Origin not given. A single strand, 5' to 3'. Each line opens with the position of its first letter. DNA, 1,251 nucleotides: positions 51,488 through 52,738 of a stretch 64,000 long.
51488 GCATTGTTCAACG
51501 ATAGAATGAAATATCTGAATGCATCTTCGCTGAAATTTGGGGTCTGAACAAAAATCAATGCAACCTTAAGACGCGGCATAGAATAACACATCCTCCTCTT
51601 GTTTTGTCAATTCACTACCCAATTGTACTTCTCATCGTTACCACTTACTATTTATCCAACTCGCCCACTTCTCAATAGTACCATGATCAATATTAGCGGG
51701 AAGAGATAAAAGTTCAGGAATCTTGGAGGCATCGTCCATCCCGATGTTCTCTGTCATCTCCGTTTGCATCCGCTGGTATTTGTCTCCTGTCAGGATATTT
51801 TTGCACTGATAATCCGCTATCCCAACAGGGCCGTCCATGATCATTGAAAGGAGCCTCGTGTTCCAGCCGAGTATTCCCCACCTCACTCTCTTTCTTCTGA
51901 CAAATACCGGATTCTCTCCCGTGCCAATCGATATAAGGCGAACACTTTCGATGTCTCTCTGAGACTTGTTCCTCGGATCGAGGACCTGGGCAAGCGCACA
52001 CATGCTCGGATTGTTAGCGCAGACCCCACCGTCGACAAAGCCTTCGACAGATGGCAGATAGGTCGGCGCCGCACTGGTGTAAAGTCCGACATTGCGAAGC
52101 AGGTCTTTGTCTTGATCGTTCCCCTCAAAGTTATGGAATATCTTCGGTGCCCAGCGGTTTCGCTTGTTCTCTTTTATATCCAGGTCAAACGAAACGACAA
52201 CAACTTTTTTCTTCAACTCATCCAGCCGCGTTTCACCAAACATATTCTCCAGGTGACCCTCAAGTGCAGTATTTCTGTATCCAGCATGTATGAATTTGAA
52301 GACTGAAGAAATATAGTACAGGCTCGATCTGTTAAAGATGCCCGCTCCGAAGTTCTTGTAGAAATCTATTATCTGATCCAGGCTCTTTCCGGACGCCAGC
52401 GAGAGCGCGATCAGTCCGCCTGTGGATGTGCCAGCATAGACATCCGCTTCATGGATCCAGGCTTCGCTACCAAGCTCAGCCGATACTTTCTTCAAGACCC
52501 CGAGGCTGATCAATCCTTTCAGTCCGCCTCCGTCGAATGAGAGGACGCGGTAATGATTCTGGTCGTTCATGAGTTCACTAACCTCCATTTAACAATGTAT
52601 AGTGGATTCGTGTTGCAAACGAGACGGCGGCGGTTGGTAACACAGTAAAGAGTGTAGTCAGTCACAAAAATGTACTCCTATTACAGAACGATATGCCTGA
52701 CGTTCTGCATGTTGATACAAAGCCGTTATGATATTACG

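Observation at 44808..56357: An ~11.5-kb island of uncharacterised, membrane-centred genes between a WYL regulator and mazG: candidate undescribed conflict or defence locus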

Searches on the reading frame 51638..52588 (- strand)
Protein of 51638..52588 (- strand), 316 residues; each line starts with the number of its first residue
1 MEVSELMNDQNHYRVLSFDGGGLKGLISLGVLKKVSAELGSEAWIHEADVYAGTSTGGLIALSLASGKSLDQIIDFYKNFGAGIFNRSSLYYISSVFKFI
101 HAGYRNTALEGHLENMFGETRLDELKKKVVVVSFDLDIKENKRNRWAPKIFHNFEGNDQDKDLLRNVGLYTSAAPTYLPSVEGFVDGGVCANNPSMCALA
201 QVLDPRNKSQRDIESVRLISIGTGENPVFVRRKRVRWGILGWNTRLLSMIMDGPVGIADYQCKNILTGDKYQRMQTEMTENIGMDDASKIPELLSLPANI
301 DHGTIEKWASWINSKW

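Call 4: search_protein_families(library=pfam, max_evalue=0.01, proteins=[window:51638-52588:-])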
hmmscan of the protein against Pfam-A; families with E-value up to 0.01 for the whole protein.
window:51638-52588:- (316 aa): 1 family
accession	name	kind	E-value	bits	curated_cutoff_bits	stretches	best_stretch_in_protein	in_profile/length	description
PF01734.28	Patatin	-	2.6e-27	96.7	27.7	1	16-194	1-186/191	Patatin-like phospholipase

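Call 6: search_protein_families(library=padloc, max_evalue=0.01, proteins=[window:51638-52588:-])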
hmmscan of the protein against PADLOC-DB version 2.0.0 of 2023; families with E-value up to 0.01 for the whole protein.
window:51638-52588:- (316 aa): 4 families
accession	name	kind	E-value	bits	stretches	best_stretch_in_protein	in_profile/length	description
PDLC00758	Effector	-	1.4e-60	203.4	1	10-294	3-299/331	Phospholipase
PDLC00757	Effector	-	6.2e-58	194.7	1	8-293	5-293/331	Phospholipase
PDLC00755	Effector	-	5.1e-27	92.8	2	8-134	6-119/311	Phospholipase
PDLC00756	Effector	-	5.1e-23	79.7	1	62-281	1-219/280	Phospholipase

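Call 8: search_protein_families(library=ncbifam, max_evalue=0.01, proteins=[window:51638-52588:-])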
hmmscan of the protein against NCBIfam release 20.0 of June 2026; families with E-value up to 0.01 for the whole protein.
window:51638-52588:- (316 aa): 2 families
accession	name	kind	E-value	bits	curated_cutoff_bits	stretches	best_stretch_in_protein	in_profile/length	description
NF041079.1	CBASS_lipase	equivalog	6.2e-51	173.5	200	1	13-287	1-276/317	CBASS cGAMP-activated phospholipase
NF053870.1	DS2_1_antiphage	equivalog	1e-24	87.4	400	2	14-137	1-111/299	anti-phage phospholipase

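Call 10: find_encoding_contigs(protein=window:51638-52588:-, flank=10000, max_places=10)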
Protein window:51638-52588:- (316 aa): no gene with exactly this product is on record in the collection.

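Call 24: find_homologous_proteins(query=window:51638-52570:-, max_evalue=1e-30)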
Query window:51638-52570:- (310 aa): 2945 proteins with E <= 1e-30 among 7723 candidates; the best 120 are listed.
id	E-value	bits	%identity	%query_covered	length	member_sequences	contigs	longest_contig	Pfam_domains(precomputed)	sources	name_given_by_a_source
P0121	3.5e-179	613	86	100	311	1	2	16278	PF01734.28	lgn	-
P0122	3.1e-177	607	84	100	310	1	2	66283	PF01734.28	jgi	jgi:patatin-like phospholipase/acyl hydrolase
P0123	8.2e-171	586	100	83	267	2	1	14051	PF01734.28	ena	-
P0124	5.2e-156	537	75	100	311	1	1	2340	PF01734.28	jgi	jgi:patatin-like phospholipase/acyl hydrolase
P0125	2.4e-146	505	70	100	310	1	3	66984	PF01734.28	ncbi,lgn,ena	-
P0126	4.2e-122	426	61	98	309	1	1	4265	PF01734.28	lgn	-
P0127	1.6e-120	420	59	99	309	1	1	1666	PF01734.28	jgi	jgi:patatin-like phospholipase/acyl hydrolase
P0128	3.8e-120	419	58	99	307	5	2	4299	PF01734.28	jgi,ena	-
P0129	2.2e-118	413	58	98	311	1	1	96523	PF01734.28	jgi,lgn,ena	-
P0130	1.3e-116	408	59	98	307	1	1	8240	PF01734.28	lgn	-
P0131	9.9e-114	398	56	99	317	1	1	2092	PF01734.28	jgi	jgi:uncharacterized protein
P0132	2.9e-113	397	58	98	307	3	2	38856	PF01734.28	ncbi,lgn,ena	-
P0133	7.2e-112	392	55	99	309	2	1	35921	PF01734.28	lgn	-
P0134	2.4e-110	387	55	98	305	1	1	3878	PF01734.28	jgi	jgi:patatin-like phospholipase/acyl hydrolase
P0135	2.5e-109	384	53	98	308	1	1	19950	PF01734.28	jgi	jgi:uncharacterized protein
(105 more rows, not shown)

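Call 25: find_encoding_contigs(protein=P0122, flank=10000, max_places=2)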
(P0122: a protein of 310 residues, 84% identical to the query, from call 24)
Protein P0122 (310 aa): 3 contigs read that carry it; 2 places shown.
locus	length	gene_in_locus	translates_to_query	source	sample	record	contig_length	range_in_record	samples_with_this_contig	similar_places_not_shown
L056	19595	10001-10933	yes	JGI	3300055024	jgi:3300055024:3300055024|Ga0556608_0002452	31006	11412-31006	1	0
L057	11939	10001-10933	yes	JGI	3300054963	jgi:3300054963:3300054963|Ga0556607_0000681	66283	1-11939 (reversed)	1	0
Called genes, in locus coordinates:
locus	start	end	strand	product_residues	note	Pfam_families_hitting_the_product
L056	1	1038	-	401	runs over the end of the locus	PF00149:Metallophos, PF12850:Metallophos_2 (faint)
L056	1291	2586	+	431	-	PF00083:Sugar_tr (weak), PF07690:MFS_1, PF13347:MFS_2 (weak), PF07690:MFS_1 (weak)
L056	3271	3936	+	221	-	-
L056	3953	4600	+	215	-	-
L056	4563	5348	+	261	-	PF01510:Amidase_2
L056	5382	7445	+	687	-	-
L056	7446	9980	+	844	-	-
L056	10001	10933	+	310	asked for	PF01734:Patatin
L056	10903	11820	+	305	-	-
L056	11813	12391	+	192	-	-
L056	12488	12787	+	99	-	-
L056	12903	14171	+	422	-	PF06739:SBBP (weak)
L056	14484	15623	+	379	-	-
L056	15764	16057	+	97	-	-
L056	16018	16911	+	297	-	-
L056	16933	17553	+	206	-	PF01797:Y1_Tnp (weak)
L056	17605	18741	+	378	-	-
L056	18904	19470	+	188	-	-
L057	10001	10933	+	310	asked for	PF01734:Patatin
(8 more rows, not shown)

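Call 26: find_encoding_contigs(protein=P0125, flank=10000, max_places=2)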
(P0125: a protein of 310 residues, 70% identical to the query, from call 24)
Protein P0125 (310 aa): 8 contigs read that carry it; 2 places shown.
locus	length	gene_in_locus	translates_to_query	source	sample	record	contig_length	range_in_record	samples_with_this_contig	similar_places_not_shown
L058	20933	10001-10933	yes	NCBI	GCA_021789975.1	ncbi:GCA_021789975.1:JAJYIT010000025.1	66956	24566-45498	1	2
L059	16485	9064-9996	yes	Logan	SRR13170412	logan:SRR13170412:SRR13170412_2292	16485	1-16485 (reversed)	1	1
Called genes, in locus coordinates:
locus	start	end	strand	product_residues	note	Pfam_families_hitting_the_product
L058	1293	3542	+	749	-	PF00754:F5_F8_type_C, PF22633:F5_F8_type_C_2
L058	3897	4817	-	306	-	PF02698:DUF218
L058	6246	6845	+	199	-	-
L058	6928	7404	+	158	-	-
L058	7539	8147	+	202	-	-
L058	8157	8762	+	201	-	-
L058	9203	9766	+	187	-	-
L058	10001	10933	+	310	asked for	PF01734:Patatin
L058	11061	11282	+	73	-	-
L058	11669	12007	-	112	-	-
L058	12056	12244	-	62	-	-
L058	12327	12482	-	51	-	-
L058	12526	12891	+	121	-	-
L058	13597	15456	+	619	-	PF00149:Metallophos, PF01011:PQQ (faint), PF13570:Beta-prop_ACSF4, PF13360:PQQ_2, PF13570:Beta-prop_ACSF4, PF13360:PQQ_2, PF13570:Beta-prop_ACSF4, PF13360:PQQ_2 (weak), +1 more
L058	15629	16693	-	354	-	PF01258:zf-dskA_traR (weak), PF07228:SpoIIE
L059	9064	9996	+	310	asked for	PF01734:Patatin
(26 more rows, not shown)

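Call 27: find_encoding_contigs(protein=P0129, flank=10000, max_places=2)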
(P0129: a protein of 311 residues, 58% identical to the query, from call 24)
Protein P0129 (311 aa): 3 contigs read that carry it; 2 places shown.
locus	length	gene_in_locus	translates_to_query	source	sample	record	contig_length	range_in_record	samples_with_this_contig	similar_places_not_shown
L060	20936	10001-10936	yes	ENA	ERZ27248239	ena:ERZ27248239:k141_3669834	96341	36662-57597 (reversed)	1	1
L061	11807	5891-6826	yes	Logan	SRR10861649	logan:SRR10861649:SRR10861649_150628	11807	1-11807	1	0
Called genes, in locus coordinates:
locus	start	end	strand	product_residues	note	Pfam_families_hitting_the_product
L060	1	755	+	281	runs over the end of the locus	PF25209:Phage_capsid_4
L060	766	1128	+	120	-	-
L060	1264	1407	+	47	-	-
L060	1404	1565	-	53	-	-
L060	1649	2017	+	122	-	-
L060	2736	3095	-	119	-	PF00072:Response_reg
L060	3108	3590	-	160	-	PF01584:CheW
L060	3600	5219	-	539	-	PF12729:4HB_MCP_1, PF00015:MCPsignal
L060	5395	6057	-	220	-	PF00072:Response_reg, PF00196:GerE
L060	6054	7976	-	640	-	PF07730:HisKA_3, PF02518:HATPase_c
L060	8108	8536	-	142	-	PF19851:DUF6326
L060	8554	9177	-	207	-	-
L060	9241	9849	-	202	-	PF00027:cNMP_binding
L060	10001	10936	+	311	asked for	PF01734:Patatin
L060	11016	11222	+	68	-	-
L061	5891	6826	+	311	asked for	PF01734:Patatin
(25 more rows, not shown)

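Call 35: find_related_loci(query=A2, collection=metagenome_contigs, flank=8000)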
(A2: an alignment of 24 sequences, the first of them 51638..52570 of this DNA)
Query A2 (310 aa) in metagenome_contigs; peptide patterns used: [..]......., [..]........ (x = any residue, [..] = any of these).
539 stretches matched a pattern; 375 encode a relative of the query (tblastn E <= 1e-3); the best 80 are kept; 80 distinct loci.
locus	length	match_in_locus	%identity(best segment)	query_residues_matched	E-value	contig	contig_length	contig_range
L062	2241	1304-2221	58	5-310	2e-123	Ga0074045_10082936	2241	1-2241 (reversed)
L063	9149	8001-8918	57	5-310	1e-115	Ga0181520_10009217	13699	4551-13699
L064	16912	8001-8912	58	7-310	4e-114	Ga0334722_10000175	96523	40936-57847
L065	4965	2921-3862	48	3-310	1e-98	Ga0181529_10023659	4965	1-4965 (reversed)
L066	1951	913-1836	44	7-310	7e-85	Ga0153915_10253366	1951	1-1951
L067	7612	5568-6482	43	7-310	3e-78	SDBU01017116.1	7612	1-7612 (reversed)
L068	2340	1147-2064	42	8-310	5e-80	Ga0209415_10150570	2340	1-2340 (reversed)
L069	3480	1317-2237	44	7-310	3e-76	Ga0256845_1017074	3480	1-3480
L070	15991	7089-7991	42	7-310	7e-73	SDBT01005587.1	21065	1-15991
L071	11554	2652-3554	42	7-310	2e-72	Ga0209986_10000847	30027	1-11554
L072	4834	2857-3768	41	8-310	1e-72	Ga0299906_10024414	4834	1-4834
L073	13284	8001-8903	41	7-310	2e-71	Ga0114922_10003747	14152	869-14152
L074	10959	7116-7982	41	7-290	2e-71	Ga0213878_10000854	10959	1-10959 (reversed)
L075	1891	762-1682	42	7-310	2e-74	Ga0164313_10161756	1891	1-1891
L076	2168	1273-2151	45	2-290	1e-73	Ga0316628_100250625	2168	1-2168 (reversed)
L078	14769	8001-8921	38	7-310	1e-70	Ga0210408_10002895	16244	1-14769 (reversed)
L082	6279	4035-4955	38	7-310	1e-69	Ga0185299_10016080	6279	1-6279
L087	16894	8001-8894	42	5-302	3e-68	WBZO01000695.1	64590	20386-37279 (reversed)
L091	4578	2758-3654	41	6-307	5e-67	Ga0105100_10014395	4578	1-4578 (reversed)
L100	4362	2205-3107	39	5-307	4e-63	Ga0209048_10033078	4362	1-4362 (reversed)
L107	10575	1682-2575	40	7-294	2e-62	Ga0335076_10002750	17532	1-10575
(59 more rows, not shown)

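Call 38: search_protein_families(library=pfam, max_evalue=0.001, proteins=[L071:663-2480:-, L091:793-2682:-, L071:4265-6916:-, L100:3166-3930:-, L073:5437-5820:+, L087:5329-5859:+, L073:12361-12912:-, L082:1383-3839:+, L107:52-1326:+, L078:9442-10026:+])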
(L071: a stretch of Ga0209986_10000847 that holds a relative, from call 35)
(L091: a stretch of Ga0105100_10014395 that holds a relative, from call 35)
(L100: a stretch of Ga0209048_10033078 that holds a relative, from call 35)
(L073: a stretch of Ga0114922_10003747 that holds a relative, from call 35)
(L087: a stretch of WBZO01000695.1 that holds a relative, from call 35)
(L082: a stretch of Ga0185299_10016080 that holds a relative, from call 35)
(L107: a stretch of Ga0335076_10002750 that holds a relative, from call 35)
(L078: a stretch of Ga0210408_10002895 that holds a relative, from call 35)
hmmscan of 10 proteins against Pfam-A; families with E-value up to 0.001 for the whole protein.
L071:663-2480:- (605 aa): 2 families
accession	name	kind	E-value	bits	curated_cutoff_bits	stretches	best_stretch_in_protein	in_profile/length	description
PF01256.23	Carb_kinase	-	1.7e-51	175.5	27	1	318-589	1-235/242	NAD(P)H-hydrate dehydratase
PF03853.21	YjeF_N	-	5.2e-33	114.8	24.9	1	85-256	3-169/169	YjeF-related protein N-terminus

L091:793-2682:- (629 aa): 2 families
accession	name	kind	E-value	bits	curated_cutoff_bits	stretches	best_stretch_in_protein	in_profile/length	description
PF01314.23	AFOR_C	-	1.3e-104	350.9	27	1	243-623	2-385/385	Aldehyde ferredoxin oxidoreductase, domains 2 & 3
PF02730.20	AFOR_N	-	5.7e-71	238.8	29.8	1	30-228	2-198/199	Aldehyde ferredoxin oxidoreductase, N-terminal domain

L071:4265-6916:- (883 aa): 2 families
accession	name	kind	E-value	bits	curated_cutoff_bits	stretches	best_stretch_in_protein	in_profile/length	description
PF22612.2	GH113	-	6.3e-11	42.6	27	1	666-844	102-264/289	Glycoside Hydrolase Family 113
PF13620.12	CarboxypepD_reg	-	0.00012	22.8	32.3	1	242-289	2-54/82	Carboxypeptidase regulatory-like domain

L100:3166-3930:- (254 aa): 1 family
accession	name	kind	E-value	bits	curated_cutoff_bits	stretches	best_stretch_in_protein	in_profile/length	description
PF01048.26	PNP_UDP_1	-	1.2e-13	51.5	25.1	1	69-244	41-229/233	Phosphorylase superfamily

L073:5437-5820:+ (127 aa): 1 family
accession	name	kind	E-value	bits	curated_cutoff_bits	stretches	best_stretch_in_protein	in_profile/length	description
PF12732.12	YtxH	-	1.1e-16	61.5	37.5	1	28-91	1-60/71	YtxH-like protein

L087:5329-5859:+ (176 aa): 0 families

L073:12361-12912:- (183 aa): 1 family
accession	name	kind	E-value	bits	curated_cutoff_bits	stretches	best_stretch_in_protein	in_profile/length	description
PF01796.24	OB_ChsH2_C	-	6e-08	32.9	27.1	1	102-165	6-64/65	ChsH2, C-terminal OB-fold domain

L082:1383-3839:+ (818 aa): 2 families
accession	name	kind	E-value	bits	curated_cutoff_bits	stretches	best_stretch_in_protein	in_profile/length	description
PF00122.25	E1-E2_ATPase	-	3.9e-50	170.3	28.1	1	277-457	2-181/181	E1-E2 ATPase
PF00702.32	Hydrolase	-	4e-35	122.4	26.4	1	475-724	3-191/191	haloacid dehalogenase-like hydrolase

L107:52-1326:+ (424 aa): 2 families
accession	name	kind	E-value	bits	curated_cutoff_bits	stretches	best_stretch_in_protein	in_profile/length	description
PF00383.29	dCMP_cyt_deam_1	-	8.8e-16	58.1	25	1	291-392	5-99/102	Cytidine and deoxycytidylate deaminase zinc-binding region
PF08211.18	dCMP_cyt_deam_2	-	5.7e-05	23.8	25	1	288-359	39-109/130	Cytidine and deoxycytidylate deaminase zinc-binding region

L078:9442-10026:+ (194 aa): 0 families

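Call 54: find_related_loci(query=A2, collection=viral_contigs, flank=8000)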
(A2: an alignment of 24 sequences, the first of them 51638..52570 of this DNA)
Query A2 (310 aa) in viral_contigs; peptide patterns used: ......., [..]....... (x = any residue, [..] = any of these).
62 stretches matched a pattern; 11 encode a relative of the query (tblastn E <= 1e-3); 11 distinct loci.
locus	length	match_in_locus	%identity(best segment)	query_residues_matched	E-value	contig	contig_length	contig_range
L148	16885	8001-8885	36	2-302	2e-56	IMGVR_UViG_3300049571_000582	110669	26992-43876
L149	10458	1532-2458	31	8-310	6e-40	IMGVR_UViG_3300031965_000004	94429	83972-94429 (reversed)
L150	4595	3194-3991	31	8-282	3e-30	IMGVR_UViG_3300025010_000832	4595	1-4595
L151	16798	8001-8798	31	8-282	3e-30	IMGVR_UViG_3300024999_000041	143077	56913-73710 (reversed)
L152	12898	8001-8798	31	8-282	3e-30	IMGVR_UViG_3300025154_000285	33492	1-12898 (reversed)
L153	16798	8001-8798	30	8-282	2e-29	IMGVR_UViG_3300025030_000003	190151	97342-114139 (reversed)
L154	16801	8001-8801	33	8-283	9e-28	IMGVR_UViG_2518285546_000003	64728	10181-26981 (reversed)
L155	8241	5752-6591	30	4-286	2e-27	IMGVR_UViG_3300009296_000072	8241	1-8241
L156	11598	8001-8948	29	4-308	5e-27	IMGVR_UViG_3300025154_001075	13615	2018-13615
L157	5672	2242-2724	31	8-173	4e-10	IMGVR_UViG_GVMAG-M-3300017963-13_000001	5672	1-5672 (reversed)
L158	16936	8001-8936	29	8-308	9e-26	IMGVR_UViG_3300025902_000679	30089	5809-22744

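Call 58: search_solved_structures(query=A2, max_evalue=0.001)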
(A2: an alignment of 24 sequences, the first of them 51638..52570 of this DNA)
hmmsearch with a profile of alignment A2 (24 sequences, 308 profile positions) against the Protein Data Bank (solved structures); distinct sequences matched with E-value up to 0.001: 9.
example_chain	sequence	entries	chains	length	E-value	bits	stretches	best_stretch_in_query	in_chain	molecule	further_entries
9wn0_A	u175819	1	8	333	2.3e-33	119.2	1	2-235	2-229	Patatin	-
9kh6_A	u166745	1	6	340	2.5e-33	119.1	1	2-235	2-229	Patatin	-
9wn1_A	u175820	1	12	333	2.9e-33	118.9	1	2-235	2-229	Patatin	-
9kh7_A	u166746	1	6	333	3.7e-32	115.2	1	2-235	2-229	CBASS cGAMP-activated phospholipase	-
8zr9_A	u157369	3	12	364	1.6e-29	106.6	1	4-227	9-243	CGAMP-activated phospholipase CapV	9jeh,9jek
9kej_A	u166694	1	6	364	8.1e-29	104.3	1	4-227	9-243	CGAMP-activated phospholipase CapV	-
1oxw_A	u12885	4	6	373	2.8e-22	82.8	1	5-294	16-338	Patatin | Patatin-17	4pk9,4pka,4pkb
9iom_A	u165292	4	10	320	1.9e-20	76.8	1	5-221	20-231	cUMP-AMP-activated phospholipase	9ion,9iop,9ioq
6aun_A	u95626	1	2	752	2.1e-19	73.3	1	6-220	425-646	PLA2G6, iPLA2beta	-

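Call 62: search_solved_structures(query=window:51638-52570:-, max_evalue=1e-15, show_alignments=5)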
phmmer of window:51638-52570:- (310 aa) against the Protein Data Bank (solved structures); distinct sequences matched with E-value up to 1e-15: 6.
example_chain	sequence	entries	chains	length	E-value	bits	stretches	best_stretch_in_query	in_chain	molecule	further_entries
9wn1_A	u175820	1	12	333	4.6e-23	85.4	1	6-224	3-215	Patatin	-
9wn0_A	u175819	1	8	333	4.6e-23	85.4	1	6-224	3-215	Patatin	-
9kh6_A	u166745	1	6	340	4.9e-23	85.3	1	6-224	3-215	Patatin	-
9kh7_A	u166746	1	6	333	5.9e-22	81.7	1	6-224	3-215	CBASS cGAMP-activated phospholipase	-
9iom_A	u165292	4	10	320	4.7e-16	62.4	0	4-74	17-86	cUMP-AMP-activated phospholipase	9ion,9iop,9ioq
8zr9_A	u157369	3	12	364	4.9e-16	62.3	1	4-219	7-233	CGAMP-activated phospholipase CapV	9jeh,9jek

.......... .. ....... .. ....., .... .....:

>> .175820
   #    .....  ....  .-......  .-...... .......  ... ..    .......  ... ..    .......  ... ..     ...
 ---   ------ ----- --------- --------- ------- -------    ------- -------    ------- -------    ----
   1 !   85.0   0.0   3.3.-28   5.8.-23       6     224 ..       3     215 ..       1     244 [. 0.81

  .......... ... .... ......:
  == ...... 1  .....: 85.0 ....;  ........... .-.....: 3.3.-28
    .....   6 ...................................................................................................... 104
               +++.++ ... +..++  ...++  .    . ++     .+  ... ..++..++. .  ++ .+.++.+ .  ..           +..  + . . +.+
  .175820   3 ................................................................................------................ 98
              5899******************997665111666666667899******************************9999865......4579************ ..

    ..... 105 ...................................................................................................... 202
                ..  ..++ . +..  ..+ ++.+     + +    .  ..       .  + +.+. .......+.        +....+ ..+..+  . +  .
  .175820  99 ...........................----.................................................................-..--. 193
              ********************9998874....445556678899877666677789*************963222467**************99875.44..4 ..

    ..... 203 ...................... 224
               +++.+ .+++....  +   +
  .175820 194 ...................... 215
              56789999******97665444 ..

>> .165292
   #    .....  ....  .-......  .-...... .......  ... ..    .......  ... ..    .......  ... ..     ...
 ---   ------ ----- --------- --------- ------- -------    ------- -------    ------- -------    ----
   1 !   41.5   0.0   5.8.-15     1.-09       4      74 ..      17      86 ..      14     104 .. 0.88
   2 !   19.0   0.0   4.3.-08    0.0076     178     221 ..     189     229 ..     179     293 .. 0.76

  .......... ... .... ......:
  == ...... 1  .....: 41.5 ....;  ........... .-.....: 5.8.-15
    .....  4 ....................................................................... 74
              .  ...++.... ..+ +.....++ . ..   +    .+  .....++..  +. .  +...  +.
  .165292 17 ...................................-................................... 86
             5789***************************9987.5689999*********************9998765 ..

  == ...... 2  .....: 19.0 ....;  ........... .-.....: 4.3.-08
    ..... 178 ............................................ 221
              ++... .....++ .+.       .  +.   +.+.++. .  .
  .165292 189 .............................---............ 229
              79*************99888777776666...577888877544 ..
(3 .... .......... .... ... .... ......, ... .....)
